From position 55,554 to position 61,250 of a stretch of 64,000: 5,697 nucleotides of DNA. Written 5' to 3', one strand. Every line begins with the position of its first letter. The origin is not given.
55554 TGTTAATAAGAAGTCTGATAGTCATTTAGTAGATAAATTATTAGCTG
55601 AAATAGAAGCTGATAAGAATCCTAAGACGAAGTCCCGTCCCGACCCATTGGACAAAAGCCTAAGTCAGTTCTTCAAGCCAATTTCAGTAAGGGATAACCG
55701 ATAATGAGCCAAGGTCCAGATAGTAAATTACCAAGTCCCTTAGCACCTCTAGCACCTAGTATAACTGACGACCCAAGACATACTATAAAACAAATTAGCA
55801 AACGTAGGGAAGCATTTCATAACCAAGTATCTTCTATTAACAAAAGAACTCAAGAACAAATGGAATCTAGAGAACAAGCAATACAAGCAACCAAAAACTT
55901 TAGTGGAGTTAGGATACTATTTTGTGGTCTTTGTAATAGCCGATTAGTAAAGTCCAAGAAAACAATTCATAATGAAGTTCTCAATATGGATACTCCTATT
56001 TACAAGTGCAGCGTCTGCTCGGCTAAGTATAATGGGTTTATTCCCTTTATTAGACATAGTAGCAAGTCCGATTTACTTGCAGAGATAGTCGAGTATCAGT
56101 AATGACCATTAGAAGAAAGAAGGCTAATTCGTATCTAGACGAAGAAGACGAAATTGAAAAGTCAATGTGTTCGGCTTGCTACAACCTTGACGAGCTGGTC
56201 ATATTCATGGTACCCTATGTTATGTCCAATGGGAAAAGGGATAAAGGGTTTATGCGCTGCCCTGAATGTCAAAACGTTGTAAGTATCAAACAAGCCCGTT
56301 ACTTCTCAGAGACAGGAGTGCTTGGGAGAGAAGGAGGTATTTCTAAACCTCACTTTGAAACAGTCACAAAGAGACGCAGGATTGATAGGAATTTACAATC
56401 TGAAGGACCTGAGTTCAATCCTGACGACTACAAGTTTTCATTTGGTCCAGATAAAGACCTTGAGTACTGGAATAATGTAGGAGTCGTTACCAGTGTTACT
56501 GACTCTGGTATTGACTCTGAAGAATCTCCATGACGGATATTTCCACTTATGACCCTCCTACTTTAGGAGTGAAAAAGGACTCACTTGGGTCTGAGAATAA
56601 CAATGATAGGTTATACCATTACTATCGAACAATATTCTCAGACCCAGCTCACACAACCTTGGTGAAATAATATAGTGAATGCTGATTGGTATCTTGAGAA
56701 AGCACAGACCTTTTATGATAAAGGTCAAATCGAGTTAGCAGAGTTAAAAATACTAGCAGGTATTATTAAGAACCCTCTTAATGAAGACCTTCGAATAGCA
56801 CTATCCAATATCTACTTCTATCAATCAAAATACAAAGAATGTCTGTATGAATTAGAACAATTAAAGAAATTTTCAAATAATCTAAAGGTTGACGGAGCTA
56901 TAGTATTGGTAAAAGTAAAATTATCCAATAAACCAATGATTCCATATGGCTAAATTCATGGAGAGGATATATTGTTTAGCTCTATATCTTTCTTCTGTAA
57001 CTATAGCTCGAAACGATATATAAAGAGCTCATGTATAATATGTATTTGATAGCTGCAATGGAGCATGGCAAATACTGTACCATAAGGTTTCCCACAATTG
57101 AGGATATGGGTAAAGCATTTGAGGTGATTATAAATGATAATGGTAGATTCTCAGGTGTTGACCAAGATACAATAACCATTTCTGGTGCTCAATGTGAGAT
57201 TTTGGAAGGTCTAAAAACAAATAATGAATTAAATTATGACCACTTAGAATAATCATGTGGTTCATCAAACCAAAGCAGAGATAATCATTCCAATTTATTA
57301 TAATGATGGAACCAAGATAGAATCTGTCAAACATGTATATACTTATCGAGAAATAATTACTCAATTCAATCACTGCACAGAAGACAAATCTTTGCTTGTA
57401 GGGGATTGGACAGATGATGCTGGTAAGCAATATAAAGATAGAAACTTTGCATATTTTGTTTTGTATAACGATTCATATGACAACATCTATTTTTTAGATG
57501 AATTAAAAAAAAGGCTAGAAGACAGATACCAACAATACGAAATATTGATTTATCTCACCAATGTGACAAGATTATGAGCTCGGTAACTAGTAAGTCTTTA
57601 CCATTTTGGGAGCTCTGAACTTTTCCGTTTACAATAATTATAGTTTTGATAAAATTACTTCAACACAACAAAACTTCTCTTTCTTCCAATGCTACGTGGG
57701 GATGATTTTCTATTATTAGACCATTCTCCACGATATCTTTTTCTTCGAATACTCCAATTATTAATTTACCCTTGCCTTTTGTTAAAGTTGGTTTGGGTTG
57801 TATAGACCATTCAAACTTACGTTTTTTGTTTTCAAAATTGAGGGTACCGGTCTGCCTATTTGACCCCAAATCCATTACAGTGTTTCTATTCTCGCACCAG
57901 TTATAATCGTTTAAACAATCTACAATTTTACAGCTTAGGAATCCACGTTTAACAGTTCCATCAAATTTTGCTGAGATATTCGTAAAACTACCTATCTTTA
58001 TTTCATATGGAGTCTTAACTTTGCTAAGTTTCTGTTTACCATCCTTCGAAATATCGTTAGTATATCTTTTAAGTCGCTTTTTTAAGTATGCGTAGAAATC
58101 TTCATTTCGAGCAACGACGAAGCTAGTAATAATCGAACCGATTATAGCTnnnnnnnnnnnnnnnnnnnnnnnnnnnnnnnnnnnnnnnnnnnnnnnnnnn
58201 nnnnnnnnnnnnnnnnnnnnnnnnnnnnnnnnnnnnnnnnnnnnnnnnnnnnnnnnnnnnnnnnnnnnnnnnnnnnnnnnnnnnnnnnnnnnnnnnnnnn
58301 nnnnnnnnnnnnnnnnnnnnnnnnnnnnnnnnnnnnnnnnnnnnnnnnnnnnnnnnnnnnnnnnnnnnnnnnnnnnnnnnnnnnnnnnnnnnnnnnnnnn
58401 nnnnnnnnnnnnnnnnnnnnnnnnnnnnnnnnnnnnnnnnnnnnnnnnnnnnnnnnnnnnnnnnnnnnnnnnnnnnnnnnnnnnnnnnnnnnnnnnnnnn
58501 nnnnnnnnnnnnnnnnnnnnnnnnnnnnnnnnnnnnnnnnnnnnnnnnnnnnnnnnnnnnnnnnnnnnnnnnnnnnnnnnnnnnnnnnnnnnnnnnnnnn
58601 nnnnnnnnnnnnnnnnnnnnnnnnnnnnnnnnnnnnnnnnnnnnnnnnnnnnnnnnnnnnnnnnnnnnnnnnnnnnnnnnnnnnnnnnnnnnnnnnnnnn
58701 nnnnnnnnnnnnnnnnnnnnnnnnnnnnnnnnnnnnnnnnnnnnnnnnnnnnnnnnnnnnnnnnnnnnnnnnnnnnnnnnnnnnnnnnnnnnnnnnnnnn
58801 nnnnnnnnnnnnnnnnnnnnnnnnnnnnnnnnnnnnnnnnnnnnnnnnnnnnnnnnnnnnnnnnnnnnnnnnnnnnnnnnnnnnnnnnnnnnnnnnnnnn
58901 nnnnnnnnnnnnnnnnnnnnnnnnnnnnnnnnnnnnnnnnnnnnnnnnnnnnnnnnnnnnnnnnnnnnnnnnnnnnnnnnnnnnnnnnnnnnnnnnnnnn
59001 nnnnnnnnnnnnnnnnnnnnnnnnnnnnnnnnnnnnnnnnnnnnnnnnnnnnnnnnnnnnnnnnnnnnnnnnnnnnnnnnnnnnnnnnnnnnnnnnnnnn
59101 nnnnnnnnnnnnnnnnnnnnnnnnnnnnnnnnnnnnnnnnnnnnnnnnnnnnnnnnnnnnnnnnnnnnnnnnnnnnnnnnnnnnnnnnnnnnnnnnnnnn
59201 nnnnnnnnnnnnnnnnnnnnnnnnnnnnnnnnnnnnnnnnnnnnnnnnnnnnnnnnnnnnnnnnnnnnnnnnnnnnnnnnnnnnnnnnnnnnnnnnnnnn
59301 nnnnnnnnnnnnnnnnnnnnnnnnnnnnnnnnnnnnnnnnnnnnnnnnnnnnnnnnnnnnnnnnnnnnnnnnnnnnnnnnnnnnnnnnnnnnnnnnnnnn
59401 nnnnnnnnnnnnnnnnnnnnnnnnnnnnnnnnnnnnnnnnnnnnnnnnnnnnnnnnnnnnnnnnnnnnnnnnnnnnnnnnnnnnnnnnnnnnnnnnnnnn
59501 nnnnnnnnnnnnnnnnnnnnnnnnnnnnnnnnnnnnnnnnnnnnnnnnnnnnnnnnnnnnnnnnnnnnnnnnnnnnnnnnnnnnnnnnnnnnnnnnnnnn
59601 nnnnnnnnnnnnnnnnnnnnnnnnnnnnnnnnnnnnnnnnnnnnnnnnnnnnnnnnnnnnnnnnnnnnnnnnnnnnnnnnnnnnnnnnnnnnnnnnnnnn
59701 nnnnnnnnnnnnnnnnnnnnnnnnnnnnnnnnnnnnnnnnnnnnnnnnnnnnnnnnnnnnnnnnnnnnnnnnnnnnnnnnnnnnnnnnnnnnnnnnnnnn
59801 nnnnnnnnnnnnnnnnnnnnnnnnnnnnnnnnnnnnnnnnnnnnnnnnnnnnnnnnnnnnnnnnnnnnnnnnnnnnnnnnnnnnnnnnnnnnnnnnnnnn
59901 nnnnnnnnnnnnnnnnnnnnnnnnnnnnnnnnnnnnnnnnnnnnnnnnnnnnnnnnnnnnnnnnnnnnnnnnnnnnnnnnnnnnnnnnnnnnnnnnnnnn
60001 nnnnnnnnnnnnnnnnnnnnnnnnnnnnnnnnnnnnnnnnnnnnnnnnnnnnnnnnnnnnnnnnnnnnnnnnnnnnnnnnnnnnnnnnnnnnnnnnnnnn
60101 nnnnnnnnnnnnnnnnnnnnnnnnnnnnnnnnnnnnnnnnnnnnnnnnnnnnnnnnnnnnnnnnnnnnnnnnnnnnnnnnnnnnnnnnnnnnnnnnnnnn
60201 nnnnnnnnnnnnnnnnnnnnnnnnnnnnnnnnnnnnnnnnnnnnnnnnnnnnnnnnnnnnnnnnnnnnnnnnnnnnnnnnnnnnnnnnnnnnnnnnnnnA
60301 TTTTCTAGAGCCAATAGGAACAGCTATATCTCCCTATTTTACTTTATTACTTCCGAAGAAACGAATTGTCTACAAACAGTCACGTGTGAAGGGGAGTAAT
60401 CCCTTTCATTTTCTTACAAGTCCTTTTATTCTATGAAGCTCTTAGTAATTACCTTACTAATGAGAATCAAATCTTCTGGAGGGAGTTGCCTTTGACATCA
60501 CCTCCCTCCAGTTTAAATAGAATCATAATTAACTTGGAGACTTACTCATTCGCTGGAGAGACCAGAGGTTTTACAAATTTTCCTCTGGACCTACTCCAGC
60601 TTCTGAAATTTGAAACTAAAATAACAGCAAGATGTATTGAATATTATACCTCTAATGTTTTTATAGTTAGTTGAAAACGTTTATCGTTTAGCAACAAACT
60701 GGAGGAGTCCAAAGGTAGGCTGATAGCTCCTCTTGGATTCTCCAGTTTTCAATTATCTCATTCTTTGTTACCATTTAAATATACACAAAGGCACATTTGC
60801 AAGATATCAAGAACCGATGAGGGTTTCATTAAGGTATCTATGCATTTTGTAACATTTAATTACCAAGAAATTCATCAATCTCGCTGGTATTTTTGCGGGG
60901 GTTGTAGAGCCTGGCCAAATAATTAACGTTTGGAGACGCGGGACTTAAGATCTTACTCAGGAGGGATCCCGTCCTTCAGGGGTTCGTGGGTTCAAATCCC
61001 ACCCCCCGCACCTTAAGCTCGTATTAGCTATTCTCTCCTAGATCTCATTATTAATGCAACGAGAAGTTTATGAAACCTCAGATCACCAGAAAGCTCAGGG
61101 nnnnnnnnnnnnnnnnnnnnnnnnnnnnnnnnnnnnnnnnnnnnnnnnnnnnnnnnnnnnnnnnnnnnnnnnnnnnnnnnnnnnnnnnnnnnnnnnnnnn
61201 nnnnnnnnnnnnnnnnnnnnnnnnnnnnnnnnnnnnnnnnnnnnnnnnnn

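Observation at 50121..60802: Element integrated at the 5' end of tRNA-Thr, apparently supplying its promoter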

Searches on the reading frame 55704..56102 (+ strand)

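Call 9: search_protein_families(library=pfam, proteins=[window:55704-56102:+], max_evalue=0.1)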
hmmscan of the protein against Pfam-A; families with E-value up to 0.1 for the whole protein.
window:55704-56102:+ (132 aa): 5 families
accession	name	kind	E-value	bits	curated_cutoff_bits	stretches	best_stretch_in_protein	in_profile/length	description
PF24859.1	FdhE_central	-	0.011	16.3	27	0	60-80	14-34/39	FdhE, central domain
PF01927.22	Mut7-C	-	0.023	15.2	23.3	1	33-109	54-133/146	Mut7-C RNAse domain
PF13408.12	Zn_ribbon_recom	-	0.039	14.8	25.3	1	71-110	5-37/58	Recombinase zinc beta ribbon domain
PF25169.1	DUF7830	-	0.045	14.1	27.5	0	44-82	9-45/72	Domain of unknown function (DUF7830)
PF10280.14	Med11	-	0.06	14.2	26.9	1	19-93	34-113/120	Mediator complex protein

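Call 49: search_protein_families(library=phrogs, proteins=[window:55704-56102:+], max_evalue=0.01)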
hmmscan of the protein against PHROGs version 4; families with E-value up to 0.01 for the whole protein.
window:55704-56102:+ (132 aa): 0 families

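Call 50: search_protein_families(library=ncbifam, proteins=[window:55704-56102:+], max_evalue=0.01)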
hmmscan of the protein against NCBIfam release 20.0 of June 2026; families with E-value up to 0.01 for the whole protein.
window:55704-56102:+ (132 aa): 0 families

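Call 78: search_protein_families(library=padloc, proteins=[window:55704-56102:+], max_evalue=0.01)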
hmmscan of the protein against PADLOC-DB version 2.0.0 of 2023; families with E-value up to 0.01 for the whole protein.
window:55704-56102:+ (132 aa): 0 families

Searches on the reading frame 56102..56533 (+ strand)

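Call 9: search_protein_families(library=pfam, proteins=[window:56102-56533:+], max_evalue=0.1)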
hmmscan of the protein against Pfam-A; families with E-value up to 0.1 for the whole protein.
window:56102-56533:+ (143 aa): 1 family
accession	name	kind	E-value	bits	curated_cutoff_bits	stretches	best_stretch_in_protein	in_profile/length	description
PF22910.1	EDR4-like_1st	-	0.055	13.6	27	1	51-60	5-14/34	Enhanced disease resistance 4-like, N-terminal domain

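Call 49: search_protein_families(library=phrogs, proteins=[window:56102-56533:+], max_evalue=0.01)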
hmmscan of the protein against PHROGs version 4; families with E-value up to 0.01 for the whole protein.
window:56102-56533:+ (143 aa): 2 families
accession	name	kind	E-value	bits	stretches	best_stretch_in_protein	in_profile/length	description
phrog_1244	-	unknown function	0.0019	18.6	1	14-64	102-147/157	-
phrog_4615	-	unknown function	0.0094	17.1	0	41-64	15-38/61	-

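Call 50: search_protein_families(library=ncbifam, proteins=[window:56102-56533:+], max_evalue=0.01)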
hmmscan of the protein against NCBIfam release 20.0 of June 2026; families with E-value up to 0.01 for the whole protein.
window:56102-56533:+ (143 aa): 0 families

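Call 78: search_protein_families(library=padloc, proteins=[window:56102-56533:+], max_evalue=0.01)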
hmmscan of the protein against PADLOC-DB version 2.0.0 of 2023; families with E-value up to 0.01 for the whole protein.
window:56102-56533:+ (143 aa): 0 families

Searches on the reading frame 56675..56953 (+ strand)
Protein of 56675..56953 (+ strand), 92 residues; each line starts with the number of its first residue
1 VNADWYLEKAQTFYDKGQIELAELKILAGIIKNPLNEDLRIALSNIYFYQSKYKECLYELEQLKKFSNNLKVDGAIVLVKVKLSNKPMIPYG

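Call 10: search_protein_families(library=pfam, proteins=[window:56675-56953:+], max_evalue=0.1)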
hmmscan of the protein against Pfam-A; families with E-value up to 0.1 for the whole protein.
window:56675-56953:+ (92 aa): 2 families
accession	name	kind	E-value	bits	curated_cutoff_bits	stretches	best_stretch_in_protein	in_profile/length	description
PF07719.23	TPR_2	-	0.021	15.4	27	0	41-65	5-29/34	Tetratricopeptide repeat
PF12895.13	ANAPC3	-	0.094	13.4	27.2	0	6-62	27-81/82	Anaphase-promoting complex, cyclosome, subunit 3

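Call 78: search_protein_families(library=padloc, proteins=[window:56675-56953:+], max_evalue=0.01)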
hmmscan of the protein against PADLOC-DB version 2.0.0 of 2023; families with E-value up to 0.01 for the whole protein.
window:56675-56953:+ (92 aa): 0 families

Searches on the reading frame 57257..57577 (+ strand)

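Call 9: search_protein_families(library=pfam, proteins=[window:57257-57577:+], max_evalue=0.1)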
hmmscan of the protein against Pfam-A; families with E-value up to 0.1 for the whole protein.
window:57257-57577:+ (106 aa): 0 families

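Call 49: search_protein_families(library=phrogs, proteins=[window:57257-57577:+], max_evalue=0.01)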
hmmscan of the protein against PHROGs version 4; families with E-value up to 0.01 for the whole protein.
window:57257-57577:+ (106 aa): 1 family
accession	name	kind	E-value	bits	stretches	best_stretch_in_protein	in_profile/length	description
phrog_34143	-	unknown function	0.0045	17.9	1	8-33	3-28/50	-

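Call 50: search_protein_families(library=ncbifam, proteins=[window:57257-57577:+], max_evalue=0.01)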
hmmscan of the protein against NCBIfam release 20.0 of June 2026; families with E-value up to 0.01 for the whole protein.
window:57257-57577:+ (106 aa): 1 family
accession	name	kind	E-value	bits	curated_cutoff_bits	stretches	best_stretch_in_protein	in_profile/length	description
TIGR01662.1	HAD-SF-IIIA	subfamily_domain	0.0036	17.4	44.6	0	20-53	88-123/141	HAD-IIIA family hydrolase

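Call 78: search_protein_families(library=padloc, proteins=[window:57257-57577:+], max_evalue=0.01)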
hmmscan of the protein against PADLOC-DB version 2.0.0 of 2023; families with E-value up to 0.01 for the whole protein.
window:57257-57577:+ (106 aa): 0 families

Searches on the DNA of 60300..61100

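Call 47: search_rna_families(source=window, start=60300, end=61100, threshold=evalue, max_evalue=1, show_alignments=2)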
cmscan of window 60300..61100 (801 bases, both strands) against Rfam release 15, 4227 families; matches with E-value up to 1: 2.
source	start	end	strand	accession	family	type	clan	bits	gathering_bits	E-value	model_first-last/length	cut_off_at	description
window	60938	61011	-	RF04354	Plastid-ycf2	Cis-reg;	-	21.8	65.7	0.076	1-75/75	no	Plastid-ycf2 5UTR RNA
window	60895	61013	+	RF00023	tmRNA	Gene;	CL00001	17.1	47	9.8e-05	1-374/374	no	transfer-messenger RNA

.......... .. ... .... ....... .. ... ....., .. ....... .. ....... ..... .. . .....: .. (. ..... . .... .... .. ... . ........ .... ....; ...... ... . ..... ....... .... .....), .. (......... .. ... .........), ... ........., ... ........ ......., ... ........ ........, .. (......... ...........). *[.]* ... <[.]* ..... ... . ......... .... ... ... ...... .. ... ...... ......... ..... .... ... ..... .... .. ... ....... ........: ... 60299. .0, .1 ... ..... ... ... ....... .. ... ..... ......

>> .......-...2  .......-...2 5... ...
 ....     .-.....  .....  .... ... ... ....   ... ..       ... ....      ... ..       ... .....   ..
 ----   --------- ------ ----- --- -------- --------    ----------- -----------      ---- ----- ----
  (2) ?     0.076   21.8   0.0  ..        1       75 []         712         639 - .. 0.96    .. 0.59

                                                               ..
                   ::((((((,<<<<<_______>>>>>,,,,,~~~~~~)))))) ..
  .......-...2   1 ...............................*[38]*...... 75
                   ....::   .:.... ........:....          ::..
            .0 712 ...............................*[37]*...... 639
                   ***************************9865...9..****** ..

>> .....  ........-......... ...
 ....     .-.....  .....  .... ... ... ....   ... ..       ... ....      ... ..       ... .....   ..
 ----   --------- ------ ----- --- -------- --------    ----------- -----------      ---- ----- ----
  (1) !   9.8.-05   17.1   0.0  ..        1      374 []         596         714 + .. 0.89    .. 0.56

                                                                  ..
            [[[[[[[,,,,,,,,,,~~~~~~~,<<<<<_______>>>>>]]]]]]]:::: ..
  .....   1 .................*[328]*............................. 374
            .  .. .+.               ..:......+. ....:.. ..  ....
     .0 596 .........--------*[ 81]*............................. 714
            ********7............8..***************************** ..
